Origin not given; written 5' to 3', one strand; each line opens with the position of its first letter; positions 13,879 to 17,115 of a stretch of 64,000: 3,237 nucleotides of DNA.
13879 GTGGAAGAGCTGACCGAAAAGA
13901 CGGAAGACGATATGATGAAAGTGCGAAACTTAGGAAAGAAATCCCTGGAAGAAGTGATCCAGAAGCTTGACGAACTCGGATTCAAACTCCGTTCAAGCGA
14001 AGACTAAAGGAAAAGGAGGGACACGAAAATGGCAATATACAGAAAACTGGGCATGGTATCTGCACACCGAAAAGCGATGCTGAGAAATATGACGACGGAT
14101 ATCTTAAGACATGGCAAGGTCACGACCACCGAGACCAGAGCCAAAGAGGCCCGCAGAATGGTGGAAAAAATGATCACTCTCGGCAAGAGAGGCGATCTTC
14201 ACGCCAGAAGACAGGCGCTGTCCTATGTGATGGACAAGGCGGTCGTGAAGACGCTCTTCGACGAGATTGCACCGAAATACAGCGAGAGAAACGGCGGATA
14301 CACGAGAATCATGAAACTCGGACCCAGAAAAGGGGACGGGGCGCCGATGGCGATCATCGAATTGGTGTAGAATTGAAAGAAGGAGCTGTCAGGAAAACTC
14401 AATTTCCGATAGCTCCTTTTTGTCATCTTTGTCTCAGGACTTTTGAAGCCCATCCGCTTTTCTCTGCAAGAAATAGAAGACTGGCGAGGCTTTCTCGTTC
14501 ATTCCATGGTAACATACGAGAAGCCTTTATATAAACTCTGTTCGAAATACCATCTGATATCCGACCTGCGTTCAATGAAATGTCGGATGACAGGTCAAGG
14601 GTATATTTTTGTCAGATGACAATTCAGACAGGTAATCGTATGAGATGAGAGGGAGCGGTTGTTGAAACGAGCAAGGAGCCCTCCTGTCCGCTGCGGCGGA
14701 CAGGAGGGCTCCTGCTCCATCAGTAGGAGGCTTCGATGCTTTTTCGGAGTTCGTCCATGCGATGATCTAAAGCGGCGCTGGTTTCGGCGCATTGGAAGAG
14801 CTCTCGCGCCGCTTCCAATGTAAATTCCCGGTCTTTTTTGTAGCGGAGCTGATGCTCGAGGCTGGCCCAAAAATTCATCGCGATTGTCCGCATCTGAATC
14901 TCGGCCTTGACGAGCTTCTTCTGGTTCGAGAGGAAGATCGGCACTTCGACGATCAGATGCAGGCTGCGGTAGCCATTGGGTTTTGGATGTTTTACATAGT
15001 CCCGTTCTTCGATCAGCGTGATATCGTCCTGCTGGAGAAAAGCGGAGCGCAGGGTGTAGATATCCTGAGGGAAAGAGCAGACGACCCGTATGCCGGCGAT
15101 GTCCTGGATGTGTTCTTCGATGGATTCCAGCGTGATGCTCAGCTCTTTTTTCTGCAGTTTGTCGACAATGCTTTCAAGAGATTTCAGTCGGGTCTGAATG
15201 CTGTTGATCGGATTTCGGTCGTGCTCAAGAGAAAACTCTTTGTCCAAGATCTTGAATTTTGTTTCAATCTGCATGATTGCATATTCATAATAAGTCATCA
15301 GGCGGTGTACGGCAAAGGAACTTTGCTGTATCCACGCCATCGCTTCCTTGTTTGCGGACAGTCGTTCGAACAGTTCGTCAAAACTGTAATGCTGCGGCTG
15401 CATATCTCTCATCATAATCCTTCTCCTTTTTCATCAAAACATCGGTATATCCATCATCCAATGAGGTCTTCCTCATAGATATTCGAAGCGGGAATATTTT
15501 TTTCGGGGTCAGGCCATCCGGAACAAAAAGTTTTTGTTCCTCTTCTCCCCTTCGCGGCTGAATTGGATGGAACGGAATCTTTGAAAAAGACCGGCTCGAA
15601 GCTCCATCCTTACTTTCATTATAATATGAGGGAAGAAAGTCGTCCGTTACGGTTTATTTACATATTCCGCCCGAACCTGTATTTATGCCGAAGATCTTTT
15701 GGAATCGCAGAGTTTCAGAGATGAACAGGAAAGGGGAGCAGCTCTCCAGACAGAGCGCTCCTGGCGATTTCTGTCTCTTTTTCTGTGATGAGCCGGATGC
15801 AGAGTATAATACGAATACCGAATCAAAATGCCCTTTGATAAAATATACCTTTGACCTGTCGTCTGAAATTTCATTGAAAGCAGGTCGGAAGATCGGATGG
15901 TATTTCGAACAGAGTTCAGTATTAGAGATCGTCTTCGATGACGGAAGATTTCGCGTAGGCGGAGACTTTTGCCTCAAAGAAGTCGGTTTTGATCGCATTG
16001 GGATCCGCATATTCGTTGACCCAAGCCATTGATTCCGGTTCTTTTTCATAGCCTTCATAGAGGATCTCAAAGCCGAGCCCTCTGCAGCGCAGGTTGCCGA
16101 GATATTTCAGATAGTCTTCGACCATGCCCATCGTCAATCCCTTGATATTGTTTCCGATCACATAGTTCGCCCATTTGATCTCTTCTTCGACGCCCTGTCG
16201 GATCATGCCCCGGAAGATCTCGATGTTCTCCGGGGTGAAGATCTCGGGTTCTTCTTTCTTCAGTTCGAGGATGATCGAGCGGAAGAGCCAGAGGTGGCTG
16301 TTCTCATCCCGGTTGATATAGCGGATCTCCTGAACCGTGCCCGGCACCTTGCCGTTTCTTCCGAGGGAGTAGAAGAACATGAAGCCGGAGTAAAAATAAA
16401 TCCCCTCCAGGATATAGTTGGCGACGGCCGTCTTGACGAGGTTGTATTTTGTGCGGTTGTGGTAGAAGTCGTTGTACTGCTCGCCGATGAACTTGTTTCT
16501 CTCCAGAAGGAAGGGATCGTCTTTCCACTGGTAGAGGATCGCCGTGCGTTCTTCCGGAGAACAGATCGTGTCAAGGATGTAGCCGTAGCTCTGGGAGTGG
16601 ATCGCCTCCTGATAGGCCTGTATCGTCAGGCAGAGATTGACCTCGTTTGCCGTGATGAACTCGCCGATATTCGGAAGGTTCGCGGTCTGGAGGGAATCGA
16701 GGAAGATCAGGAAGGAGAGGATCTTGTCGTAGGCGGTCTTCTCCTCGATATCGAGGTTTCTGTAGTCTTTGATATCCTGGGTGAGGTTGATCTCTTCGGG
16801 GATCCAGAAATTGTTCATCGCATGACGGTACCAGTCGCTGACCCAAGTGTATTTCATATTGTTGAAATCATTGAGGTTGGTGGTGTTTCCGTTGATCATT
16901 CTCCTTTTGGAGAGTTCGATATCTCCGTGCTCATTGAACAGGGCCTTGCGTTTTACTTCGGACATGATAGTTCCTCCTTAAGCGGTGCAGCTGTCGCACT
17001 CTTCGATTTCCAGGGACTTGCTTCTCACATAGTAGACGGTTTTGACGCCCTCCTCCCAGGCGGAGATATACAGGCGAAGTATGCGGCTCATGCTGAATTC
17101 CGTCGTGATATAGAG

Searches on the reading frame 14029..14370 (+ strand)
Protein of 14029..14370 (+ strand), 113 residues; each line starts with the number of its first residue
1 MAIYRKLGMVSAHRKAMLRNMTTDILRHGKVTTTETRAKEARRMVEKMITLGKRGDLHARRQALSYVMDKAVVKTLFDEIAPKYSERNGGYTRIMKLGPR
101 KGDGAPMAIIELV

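Call 23: search_protein_families(library=pfam, proteins=[window:14029-14370:+])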
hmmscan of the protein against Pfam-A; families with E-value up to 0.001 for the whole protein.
window:14029-14370:+ (113 aa): 1 family
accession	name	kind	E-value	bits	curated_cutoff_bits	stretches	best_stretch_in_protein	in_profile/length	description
PF01196.24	Ribosomal_L17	-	1.9e-43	147.7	27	1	17-113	1-97/97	Ribosomal protein L17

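Call 26: find_encoding_contigs(protein=window:14029-14370:+, flank=10000, max_places=10)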
Protein window:14029-14370:+ (113 aa): 1 contig read that carries it; 1 place shown.
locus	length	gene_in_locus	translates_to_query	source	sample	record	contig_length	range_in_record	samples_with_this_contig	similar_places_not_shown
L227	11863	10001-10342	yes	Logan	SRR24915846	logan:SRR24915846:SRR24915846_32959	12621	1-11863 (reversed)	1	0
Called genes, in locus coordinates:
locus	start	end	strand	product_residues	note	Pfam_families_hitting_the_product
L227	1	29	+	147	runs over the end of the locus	PF00252:Ribosomal_L16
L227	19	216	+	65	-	PF00831:Ribosomal_L29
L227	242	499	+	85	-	PF00366:Ribosomal_S17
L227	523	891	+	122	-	PF00238:Ribosomal_L14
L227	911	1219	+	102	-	PF00467:KOW, PF17136:ribosomal_L24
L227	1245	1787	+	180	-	PF00281:Ribosomal_L5, PF00673:Ribosomal_L5_C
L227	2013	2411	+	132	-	PF00410:Ribosomal_S8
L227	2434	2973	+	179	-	PF00347:Ribosomal_L6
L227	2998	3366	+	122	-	PF00861:Ribosomal_L18p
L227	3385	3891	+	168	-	PF00333:Ribosomal_S5, PF03719:Ribosomal_S5_C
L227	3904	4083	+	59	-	PF00327:Ribosomal_L30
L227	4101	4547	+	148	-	PF00828:Ribosomal_L27A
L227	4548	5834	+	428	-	PF00344:SecY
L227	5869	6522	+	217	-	PF00406:ADK, PF13207:AAA_17, PF05191:ADK_lid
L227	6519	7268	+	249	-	PF00557:Peptidase_M24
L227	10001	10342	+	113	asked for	PF01196:Ribosomal_L17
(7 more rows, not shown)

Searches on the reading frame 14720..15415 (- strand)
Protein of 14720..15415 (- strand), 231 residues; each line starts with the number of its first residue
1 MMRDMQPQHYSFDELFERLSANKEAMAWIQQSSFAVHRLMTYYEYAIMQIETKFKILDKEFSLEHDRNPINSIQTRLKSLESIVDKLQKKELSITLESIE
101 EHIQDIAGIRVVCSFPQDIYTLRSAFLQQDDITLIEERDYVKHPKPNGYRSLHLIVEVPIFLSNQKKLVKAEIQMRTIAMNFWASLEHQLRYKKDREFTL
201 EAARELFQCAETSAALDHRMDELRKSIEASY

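Call 23: search_protein_families(library=pfam, proteins=[window:14720-15415:-])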
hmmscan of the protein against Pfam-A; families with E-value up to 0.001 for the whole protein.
window:14720-15415:- (231 aa): 2 families
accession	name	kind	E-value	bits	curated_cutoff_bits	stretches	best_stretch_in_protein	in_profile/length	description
PF04607.23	RelA_SpoT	-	6.7e-33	113.8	27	1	75-196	1-112/113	Region found in RelA / SpoT proteins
PF03292.19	Pox_P4B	-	7.1e-06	25.1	25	1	2-178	138-311/657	Poxvirus P4B major core protein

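Call 27: find_encoding_contigs(protein=window:14720-15415:-, flank=10000, max_places=10)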
Protein window:14720-15415:- (231 aa): 20 contigs read that carry it; 10 places shown.
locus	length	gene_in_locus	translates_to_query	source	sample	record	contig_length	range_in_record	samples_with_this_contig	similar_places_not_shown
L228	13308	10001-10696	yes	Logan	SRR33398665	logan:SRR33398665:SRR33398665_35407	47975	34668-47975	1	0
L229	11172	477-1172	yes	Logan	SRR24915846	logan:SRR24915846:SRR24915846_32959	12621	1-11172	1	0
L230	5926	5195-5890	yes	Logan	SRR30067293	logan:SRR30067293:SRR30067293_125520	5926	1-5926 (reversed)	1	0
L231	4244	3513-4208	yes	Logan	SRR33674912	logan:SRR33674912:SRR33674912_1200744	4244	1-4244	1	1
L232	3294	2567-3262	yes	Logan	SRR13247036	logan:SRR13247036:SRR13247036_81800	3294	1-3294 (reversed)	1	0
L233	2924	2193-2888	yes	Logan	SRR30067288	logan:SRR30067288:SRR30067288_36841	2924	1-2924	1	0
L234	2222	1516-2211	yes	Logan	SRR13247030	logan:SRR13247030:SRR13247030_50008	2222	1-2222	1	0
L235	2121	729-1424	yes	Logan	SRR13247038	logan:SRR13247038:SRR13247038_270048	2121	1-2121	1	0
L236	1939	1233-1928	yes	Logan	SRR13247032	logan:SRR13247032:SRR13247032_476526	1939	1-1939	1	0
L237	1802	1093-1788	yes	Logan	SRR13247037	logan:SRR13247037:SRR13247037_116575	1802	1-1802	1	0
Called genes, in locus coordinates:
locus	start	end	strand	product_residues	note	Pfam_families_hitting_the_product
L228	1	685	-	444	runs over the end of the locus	PF01743:PolyA_pol, PF12627:PolyA_pol_RNAbd, PF01966:HD, PF13735:tRNA_NucTran2_2 (weak)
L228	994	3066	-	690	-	-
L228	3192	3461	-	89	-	PF04023:FeoA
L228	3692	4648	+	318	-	PF16138:DUF4846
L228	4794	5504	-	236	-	PF13476:AAA_23 (weak), PF00005:ABC_tran, PF13304:AAA_21 (faint)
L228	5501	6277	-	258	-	PF00005:ABC_tran, PF13304:AAA_21 (faint), PF12399:BCA_ABC_TP_C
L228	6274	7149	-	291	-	PF02653:BPD_transp_2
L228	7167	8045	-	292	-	PF02653:BPD_transp_2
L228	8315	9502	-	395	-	PF13433:Peripla_BP_5, PF13458:Peripla_BP_6, PF01094:ANF_receptor, PF13433:Peripla_BP_5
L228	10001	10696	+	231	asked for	PF03292:Pox_P4B (weak), PF04607:RelA_SpoT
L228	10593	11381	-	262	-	-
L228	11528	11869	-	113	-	PF01196:Ribosomal_L17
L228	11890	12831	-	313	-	PF01193:RNA_pol_L, PF01000:RNA_pol_A_bac, PF03118:RNA_pol_A_CTD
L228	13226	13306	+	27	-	?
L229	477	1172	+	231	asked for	PF03292:Pox_P4B (weak), PF04607:RelA_SpoT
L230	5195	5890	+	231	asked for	PF03292:Pox_P4B (weak), PF04607:RelA_SpoT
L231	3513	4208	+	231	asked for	PF03292:Pox_P4B (weak), PF04607:RelA_SpoT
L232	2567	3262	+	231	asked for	PF03292:Pox_P4B (weak), PF04607:RelA_SpoT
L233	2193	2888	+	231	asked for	PF03292:Pox_P4B (weak), PF04607:RelA_SpoT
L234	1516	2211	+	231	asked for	PF03292:Pox_P4B (weak), PF04607:RelA_SpoT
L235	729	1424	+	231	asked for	PF03292:Pox_P4B (weak), PF04607:RelA_SpoT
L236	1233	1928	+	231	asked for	PF03292:Pox_P4B (weak), PF04607:RelA_SpoT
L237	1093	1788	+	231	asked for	PF03292:Pox_P4B (weak), PF04607:RelA_SpoT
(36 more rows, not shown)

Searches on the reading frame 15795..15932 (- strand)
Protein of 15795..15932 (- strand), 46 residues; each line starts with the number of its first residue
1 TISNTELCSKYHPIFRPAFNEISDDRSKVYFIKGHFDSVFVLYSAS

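Call 57: search_protein_representatives(alignment_id=A2)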
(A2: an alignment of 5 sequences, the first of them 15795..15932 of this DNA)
Query: 5 sequences, 45 profile positions. Proteins with E-value up to 0.001 (for the whole library): 1; up to 1e-10: 1; up to 1e-30: 0. The best 1 are listed.
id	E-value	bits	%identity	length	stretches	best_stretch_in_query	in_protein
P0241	1.5e-19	85.5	-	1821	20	19-34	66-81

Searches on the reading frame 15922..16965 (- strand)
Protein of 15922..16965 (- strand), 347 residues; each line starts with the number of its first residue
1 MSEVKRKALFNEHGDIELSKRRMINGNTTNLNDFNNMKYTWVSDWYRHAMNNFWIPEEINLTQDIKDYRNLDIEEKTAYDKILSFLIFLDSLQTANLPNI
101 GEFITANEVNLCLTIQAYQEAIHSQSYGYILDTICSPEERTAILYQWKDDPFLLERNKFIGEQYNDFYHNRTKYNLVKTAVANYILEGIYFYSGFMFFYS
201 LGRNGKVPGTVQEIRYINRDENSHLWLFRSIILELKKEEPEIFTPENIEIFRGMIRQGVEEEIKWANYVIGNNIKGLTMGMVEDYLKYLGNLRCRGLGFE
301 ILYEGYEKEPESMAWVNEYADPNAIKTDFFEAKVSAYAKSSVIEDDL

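Call 23: search_protein_families(library=pfam, proteins=[window:15922-16965:-])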
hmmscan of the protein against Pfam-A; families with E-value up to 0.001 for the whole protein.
window:15922-16965:- (347 aa): 1 family
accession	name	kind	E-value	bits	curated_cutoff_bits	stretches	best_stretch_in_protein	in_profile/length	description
PF00268.27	Ribonuc_red_sm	-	3.5e-85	286.2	33.6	1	32-310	2-281/281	Ribonucleotide reductase, small chain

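Call 24: find_related_loci(query=window:15922-16965:-, collection=genome_contigs, flank=10000)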
Query window:15922-16965:- (347 aa) in genome_contigs; peptide patterns used: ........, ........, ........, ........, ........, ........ (x = any residue, [..] = any of these).
600 stretches matched a pattern (row limit reached: there are more); 588 encode a relative of the query (tblastn E <= 1e-3); the best 80 are kept; 80 distinct loci.
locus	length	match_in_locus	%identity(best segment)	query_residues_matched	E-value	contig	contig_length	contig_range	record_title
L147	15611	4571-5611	93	1-347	0e+0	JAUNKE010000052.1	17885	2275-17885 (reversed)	MAG: Peptostreptococcaceae bacterium isolate S30M_Sa_15 NODE_1745_length_17885_cov_12.581043, whole genome shotgun seque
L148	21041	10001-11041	93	1-347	0e+0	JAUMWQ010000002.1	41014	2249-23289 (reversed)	MAG: Filifactor alocis isolate S15M_Sa_18_sub NODE_498_length_41014_cov_6.216753, whole genome shotgun sequence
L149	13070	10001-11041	92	1-347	0e+0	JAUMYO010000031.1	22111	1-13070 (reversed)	MAG: Peptostreptococcaceae bacterium isolate S17M_Sa_33 NODE_1141_length_22111_cov_16.878400, whole genome shotgun seque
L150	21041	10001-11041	88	1-347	0e+0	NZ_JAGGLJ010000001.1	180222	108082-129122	Peptoniphilus stercorisuis strain DSM 27563 Ga0454143_01, whole genome shotgun sequence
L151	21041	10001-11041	87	1-347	0e+0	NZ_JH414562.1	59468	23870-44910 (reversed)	Peptoanaerobacter stomatis strain ACC19a supercont1.17, whole genome shotgun sequence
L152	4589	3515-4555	85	1-347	0e+0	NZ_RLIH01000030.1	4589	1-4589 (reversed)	Anaerosphaera multitolerans strain GS7-6-2 30, whole genome shotgun sequence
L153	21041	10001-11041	85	1-347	0e+0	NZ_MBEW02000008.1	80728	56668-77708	Criibacterium bergeronii strain CCRI-22567 CCRI-22567_NODE_8_length_80728_cov_197.112, whole genome shotgun sequence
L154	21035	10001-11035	84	3-347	0e+0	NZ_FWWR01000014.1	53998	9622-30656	Peptoniphilus asaccharolyticus DSM 20463, whole genome shotgun sequence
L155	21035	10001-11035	84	3-347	0e+0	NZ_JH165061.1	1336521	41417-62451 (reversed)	Peptoniphilus indolicus ATCC 29427 SCAFFOLD1, whole genome shotgun sequence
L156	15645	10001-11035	84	3-347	0e+0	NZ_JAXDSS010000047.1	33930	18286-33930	MAG: Peptoniphilus sp. isolate SUG3066 k141_1010448, whole genome shotgun sequence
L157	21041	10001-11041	80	1-347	0e+0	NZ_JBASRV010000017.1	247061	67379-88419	MAG: Miniphocaeibacter sp. isolate MFD13469_ilm_asm_bin5 k127_31706, whole genome shotgun sequence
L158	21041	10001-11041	80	1-347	0e+0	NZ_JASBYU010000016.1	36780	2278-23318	MAG: Lagierella sp. isolate bin-92 c_000000001339, whole genome shotgun sequence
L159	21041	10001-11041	79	1-347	0e+0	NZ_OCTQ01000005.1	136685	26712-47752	Miniphocaeibacter massiliensis strain Marseille-P4678, whole genome shotgun sequence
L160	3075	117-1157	80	1-347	0e+0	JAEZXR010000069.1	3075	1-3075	MAG: Bacillota bacterium isolate OH_PFB_209 k127_940536, whole genome shotgun sequence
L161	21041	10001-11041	78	1-347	0e+0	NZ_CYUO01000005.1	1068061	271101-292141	Lagierella massiliensis strain SIT14, whole genome shotgun sequence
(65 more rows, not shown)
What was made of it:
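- Tried and rejected: Search for neighbours of the nrdB gene in GTDB genomes (call 24).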
